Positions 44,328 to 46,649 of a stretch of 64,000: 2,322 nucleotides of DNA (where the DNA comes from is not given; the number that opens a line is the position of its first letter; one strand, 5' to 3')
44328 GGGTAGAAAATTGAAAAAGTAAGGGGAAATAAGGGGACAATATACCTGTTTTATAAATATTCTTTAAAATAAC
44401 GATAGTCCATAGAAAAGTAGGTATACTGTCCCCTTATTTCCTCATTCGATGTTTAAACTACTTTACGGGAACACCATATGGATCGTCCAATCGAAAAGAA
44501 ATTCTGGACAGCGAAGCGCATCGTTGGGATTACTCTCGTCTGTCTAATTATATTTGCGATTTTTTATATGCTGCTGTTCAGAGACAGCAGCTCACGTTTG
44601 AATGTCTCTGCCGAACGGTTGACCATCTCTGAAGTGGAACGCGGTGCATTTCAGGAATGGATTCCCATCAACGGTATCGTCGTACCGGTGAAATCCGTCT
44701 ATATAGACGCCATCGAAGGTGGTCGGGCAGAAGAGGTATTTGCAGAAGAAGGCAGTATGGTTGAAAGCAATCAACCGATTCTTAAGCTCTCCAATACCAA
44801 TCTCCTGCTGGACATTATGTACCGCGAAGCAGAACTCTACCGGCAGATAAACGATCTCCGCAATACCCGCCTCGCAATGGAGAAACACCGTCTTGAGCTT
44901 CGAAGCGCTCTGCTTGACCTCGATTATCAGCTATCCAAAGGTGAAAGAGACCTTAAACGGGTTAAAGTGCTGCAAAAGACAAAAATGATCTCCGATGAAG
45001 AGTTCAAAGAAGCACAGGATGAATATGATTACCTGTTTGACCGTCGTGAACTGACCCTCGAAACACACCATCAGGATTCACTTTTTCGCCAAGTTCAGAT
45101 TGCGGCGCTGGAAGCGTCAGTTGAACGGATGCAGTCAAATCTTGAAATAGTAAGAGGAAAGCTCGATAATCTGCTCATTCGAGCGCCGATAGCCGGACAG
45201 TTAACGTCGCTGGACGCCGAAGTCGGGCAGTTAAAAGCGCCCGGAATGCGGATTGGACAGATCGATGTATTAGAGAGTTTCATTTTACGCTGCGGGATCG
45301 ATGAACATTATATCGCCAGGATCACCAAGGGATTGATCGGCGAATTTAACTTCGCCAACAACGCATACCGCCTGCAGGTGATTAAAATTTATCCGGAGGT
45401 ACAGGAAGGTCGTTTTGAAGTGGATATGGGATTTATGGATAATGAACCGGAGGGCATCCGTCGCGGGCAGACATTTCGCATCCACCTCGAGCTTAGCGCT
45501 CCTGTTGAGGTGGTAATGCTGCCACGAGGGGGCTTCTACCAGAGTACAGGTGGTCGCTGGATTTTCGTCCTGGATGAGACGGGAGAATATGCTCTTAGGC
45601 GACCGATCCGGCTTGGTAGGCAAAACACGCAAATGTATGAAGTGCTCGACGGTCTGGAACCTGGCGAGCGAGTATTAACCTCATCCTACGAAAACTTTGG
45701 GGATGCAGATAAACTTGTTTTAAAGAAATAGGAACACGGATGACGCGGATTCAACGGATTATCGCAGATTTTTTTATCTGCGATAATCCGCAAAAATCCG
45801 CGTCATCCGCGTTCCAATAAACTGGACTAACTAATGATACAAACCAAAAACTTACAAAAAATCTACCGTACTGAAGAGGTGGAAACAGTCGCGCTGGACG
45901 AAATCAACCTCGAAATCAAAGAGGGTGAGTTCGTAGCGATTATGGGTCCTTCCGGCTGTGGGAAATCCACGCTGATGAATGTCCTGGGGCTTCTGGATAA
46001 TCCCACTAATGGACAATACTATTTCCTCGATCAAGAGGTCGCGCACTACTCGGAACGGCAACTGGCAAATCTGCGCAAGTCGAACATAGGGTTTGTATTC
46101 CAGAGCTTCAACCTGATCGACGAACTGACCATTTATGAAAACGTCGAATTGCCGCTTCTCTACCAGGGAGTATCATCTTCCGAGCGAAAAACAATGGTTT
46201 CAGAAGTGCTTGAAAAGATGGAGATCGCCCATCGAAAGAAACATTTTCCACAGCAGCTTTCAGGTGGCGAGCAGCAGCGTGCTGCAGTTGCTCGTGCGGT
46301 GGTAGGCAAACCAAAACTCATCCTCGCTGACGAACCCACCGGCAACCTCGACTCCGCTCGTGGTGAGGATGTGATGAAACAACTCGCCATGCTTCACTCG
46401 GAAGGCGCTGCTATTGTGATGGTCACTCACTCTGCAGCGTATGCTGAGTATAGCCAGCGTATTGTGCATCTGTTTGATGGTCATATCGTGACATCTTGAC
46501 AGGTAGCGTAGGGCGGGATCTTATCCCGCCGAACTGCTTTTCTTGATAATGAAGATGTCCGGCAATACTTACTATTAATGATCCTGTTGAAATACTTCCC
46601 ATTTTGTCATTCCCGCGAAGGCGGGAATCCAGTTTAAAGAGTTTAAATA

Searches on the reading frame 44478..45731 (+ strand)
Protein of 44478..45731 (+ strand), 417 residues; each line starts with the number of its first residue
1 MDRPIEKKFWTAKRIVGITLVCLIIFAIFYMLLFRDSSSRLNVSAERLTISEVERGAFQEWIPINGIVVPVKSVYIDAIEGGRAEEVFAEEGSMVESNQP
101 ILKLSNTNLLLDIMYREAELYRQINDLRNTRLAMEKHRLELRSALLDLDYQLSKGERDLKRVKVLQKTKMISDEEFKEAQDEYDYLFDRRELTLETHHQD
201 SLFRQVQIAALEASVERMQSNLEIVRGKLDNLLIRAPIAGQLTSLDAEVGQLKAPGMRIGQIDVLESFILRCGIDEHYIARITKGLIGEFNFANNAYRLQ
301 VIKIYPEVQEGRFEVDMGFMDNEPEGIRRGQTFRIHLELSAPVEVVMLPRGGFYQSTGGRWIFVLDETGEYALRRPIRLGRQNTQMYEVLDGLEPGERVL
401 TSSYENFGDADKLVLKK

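Call 8: search_protein_families(library=pfam, proteins=[window:44478-45731:+], max_evalue=0.01)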
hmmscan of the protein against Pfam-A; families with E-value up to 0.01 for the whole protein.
window:44478-45731:+ (417 aa): 3 families
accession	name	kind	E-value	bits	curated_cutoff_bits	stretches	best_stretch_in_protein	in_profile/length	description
PF13437.12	HlyD_3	-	9e-07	30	22.2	1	234-314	2-88/106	HlyD family secretion protein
PF16576.10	HlyD_D23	-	0.00017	21.4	30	1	172-309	52-189/214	Barrel-sandwich domain of CusB or HlyD membrane-fusion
PF12700.13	HlyD_2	-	0.00027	20.3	25.1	1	19-223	14-199/416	HlyD family secretion protein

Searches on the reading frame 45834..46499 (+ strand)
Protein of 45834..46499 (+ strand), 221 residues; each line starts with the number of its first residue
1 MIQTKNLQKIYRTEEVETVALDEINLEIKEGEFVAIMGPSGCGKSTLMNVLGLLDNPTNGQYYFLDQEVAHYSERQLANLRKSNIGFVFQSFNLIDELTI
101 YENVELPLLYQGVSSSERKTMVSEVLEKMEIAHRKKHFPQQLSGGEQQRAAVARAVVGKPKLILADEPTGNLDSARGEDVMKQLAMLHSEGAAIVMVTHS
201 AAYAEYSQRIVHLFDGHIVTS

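Call 8: search_protein_families(library=pfam, proteins=[window:45834-46499:+], max_evalue=0.01)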
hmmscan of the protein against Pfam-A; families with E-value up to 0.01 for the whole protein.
window:45834-46499:+ (221 aa): 12 families
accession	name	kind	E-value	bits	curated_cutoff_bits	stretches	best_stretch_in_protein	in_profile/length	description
PF00005.33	ABC_tran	-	2.7e-34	119.2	25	1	21-169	1-136/137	ABC transporter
PF13304.12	AAA_21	-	2.4e-06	28.3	27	1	33-92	1-63/304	AAA domain, putative AbiEii toxin, Type IV TA system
PF02463.25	SMC_N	-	1.1e-05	25.4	40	1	26-214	20-212/220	RecF/RecN/SMC N terminal domain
PF03193.22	RsgA_GTPase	-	3.6e-05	24.1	30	1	10-51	86-126/174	RsgA GTPase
PF03215.21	Rad17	-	0.00041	20.8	23.8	1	14-52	29-66/186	Rad17 P-loop domain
PF13173.12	AAA_14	-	0.00085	19.8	27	1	32-106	3-79/129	AAA domain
PF13401.12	AAA_22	-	0.0012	19.6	27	1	31-168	5-93/130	AAA domain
PF13555.12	AAA_29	-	0.0016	18.6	27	1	26-49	17-40/61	P-loop containing region of AAA domain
PF13191.12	AAA_16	-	0.0017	19.3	32.6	1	11-52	4-45/167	AAA ATPase domain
PF20703.3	nSTAND1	-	0.0028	17.8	27.1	1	22-49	24-51/379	Novel STAND NTPase 1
PF20720.3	nSTAND3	-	0.0056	16.8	27.2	0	16-51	2-37/155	Novel STAND NTPase 3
PF13481.12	AAA_25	-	0.0066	16.5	27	0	28-49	30-51/195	AAA domain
